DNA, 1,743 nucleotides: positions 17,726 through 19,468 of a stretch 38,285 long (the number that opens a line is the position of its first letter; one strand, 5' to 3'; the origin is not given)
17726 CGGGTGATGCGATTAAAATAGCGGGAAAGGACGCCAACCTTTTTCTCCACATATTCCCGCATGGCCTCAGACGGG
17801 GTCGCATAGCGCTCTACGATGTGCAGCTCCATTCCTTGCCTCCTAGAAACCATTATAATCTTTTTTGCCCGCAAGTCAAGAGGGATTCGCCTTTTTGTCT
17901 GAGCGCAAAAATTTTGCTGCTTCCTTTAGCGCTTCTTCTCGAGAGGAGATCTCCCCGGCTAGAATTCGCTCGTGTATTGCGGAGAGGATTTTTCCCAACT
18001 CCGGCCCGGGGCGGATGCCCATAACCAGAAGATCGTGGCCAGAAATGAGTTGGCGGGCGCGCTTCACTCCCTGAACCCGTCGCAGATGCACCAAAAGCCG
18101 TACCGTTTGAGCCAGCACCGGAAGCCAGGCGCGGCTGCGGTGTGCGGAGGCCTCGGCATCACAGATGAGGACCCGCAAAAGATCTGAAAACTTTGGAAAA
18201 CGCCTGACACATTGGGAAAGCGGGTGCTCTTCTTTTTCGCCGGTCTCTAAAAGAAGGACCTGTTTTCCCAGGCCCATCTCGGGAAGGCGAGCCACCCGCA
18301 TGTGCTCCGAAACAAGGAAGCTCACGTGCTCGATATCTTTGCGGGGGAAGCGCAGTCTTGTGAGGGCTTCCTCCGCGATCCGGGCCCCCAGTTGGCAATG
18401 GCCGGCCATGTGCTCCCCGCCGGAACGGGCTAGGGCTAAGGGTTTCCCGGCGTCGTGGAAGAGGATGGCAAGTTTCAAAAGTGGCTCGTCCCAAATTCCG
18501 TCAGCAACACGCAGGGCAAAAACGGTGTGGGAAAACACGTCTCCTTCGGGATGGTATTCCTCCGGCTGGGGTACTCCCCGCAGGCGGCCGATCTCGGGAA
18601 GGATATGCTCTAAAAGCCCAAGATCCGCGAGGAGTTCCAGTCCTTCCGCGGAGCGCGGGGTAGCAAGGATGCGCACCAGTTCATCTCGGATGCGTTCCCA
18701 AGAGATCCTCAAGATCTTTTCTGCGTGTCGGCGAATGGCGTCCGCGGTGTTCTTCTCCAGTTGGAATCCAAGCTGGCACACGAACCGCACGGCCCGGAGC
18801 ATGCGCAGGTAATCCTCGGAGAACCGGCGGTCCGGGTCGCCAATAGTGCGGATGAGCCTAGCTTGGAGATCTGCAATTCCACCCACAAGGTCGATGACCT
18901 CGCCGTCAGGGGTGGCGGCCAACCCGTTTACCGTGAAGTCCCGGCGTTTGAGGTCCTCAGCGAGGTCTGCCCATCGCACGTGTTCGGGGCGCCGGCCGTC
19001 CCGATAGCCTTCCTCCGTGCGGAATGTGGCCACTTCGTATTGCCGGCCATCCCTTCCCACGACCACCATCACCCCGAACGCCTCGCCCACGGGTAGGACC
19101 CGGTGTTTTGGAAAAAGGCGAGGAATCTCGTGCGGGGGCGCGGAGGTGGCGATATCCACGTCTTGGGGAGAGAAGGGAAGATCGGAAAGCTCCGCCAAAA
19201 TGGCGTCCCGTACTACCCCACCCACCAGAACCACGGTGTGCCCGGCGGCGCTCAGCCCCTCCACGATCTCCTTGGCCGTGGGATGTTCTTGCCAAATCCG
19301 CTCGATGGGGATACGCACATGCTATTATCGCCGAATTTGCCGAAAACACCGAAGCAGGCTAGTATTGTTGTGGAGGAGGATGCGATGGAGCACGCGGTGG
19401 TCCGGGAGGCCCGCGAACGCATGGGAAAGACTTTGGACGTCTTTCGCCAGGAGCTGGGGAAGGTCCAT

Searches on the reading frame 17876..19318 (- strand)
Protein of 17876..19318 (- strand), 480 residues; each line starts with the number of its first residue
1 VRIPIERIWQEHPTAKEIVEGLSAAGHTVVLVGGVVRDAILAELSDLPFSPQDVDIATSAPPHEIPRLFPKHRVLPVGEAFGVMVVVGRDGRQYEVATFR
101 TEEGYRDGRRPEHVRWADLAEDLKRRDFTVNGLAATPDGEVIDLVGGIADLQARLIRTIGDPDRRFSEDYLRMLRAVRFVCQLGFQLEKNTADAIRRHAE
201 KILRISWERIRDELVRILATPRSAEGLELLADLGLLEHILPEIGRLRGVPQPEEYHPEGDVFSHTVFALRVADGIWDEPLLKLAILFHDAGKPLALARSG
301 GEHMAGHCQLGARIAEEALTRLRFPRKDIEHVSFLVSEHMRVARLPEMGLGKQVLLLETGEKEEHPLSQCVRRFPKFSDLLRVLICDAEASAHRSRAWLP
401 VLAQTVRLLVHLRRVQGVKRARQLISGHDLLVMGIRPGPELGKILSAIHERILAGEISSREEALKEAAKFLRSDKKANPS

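Call 46: search_protein_families(library=pfam, proteins=[window:17876-19318:-], max_evalue=0.00001)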
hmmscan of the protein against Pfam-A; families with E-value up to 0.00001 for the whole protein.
window:17876-19318:- (480 aa): 4 families
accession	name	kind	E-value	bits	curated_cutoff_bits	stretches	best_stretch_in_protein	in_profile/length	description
PF01743.26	PolyA_pol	-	7.8e-29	101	23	1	31-157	3-126/126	Poly A polymerase head domain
PF12627.12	PolyA_pol_RNAbd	-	1.7e-19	69.8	22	1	184-243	1-60/64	Probable RNA and SrmB- binding site of polymerase A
PF13735.12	tRNA_NucTran2_2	-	1e-07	32.5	27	1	419-467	98-148/149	tRNA nucleotidyltransferase domain 2 putative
PF01966.28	HD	-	6.9e-07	30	22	0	262-353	2-93/116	HD domain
